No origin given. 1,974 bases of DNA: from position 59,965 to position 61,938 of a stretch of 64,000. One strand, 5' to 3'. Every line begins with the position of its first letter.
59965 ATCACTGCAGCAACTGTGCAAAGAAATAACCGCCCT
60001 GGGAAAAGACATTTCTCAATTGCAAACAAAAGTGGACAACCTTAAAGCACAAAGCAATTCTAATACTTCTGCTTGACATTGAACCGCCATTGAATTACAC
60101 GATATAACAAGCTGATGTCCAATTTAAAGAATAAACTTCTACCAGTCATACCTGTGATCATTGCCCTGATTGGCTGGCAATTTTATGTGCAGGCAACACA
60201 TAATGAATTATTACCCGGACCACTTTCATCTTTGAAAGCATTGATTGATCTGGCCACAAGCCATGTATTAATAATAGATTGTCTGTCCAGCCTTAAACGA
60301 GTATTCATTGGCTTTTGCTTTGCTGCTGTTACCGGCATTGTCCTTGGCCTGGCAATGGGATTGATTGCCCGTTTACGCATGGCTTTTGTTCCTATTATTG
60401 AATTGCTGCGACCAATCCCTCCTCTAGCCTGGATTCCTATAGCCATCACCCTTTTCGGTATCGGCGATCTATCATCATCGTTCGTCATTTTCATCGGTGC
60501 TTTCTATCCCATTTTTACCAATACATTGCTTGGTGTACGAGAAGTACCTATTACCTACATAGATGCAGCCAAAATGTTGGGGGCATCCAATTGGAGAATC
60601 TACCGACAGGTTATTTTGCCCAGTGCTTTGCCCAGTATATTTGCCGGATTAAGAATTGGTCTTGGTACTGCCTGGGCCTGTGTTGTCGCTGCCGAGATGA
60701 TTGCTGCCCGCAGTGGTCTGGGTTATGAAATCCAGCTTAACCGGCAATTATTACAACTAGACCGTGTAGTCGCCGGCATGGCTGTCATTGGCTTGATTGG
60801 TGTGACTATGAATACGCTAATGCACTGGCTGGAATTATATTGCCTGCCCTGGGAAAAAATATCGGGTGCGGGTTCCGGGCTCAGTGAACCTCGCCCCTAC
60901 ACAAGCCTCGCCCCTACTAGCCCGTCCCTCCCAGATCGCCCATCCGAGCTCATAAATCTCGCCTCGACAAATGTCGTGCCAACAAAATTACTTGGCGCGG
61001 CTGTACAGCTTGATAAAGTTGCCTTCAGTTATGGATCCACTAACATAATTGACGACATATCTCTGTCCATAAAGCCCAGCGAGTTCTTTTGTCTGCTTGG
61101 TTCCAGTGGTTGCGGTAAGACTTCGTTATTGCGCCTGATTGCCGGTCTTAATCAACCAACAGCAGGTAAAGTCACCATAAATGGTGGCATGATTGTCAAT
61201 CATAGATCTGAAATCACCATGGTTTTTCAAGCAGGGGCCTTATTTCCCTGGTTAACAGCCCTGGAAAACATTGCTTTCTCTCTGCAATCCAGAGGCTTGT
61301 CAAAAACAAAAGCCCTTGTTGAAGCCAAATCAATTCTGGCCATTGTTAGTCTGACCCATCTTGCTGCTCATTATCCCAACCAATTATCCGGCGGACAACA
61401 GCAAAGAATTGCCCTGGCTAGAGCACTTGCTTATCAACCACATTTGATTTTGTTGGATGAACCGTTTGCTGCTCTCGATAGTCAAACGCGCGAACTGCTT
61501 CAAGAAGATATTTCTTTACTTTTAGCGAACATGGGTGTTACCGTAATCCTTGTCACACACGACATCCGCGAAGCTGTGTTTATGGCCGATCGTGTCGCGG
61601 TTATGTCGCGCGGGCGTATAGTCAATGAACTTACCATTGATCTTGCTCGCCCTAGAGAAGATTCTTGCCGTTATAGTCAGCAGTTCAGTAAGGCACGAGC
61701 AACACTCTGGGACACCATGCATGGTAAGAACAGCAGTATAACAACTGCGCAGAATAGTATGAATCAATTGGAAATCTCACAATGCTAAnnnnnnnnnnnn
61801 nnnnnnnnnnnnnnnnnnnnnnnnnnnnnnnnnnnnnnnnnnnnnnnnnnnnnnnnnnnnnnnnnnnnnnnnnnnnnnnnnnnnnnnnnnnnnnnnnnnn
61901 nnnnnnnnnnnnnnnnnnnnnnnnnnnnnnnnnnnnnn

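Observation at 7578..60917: Dispersed GC-rich hairpin element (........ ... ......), mostly read through in frame inside protein-coding genes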

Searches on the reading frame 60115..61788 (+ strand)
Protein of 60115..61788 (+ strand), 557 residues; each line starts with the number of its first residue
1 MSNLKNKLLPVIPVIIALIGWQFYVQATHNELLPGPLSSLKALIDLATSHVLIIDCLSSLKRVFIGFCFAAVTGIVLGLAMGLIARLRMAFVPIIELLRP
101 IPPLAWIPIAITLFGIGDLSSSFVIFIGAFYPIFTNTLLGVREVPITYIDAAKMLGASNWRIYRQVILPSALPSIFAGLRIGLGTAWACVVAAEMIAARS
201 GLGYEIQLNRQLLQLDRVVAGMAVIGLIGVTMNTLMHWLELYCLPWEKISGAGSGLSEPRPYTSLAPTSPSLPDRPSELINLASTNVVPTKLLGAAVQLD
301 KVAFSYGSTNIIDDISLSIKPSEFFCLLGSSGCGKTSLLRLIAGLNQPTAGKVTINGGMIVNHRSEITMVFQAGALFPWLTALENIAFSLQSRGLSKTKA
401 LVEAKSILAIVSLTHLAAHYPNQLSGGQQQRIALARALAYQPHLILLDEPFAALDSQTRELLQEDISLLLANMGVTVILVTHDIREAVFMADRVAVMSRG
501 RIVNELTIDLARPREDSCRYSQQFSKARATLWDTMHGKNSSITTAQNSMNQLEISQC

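Call 11: find_encoding_contigs(protein=window:60115-61788:+, flank=10000, max_places=6)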
Protein window:60115-61788:+ (557 aa): no gene with exactly this product is on record in the collection.

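Call 58: search_protein_families(library=pfam, proteins=[window:60115-61788:+], max_evalue=0.001)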
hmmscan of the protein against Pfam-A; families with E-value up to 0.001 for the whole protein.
window:60115-61788:+ (557 aa): 4 families
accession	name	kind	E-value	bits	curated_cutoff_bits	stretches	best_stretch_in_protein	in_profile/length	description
PF00005.33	ABC_tran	-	3.6e-32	112.3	25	1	313-452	2-137/137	ABC transporter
PF00528.27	BPD_transp_1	-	1.7e-24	87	26.4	1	74-239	1-174/184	Binding-protein-dependent transport system inner membrane component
PF02463.25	SMC_N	-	3.8e-05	23.6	40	1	323-488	25-205/220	RecF/RecN/SMC N terminal domain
PF13304.12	AAA_21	-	0.0004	21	27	0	420-483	234-299/304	AAA domain, putative AbiEii toxin, Type IV TA system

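Call 84: search_protein_representatives(protein=window:60115-61788:+)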
Query: 557 residues. Proteins with E-value up to 0.001 (for the whole library): 700073; up to 1e-10: 333218; up to 1e-30: 27935. The best 150 are listed.
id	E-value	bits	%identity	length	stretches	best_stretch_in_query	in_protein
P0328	3.5e-164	563.9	53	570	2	2-398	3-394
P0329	7.9e-152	523.2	48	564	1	12-541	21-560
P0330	4.3e-127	441.5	43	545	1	8-544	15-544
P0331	1.1e-123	430.3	47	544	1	4-525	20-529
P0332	1.8e-123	429.6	49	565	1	31-531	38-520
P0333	1.2e-122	426.9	46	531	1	17-524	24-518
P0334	7.0e-118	411.2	42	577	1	4-538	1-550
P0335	4.1e-116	405.3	46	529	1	21-501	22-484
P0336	8.9e-114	397.6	45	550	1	28-497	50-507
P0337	1.9e-111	389.9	48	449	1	92-517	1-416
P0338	4.0e-109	382.3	44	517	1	17-531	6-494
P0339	1.0e-106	374.3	50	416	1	147-535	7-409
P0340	5.8e-102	358.6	43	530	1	16-526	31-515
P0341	1.0e-100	354.5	40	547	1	7-532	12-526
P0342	6.7e-97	341.9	40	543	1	24-503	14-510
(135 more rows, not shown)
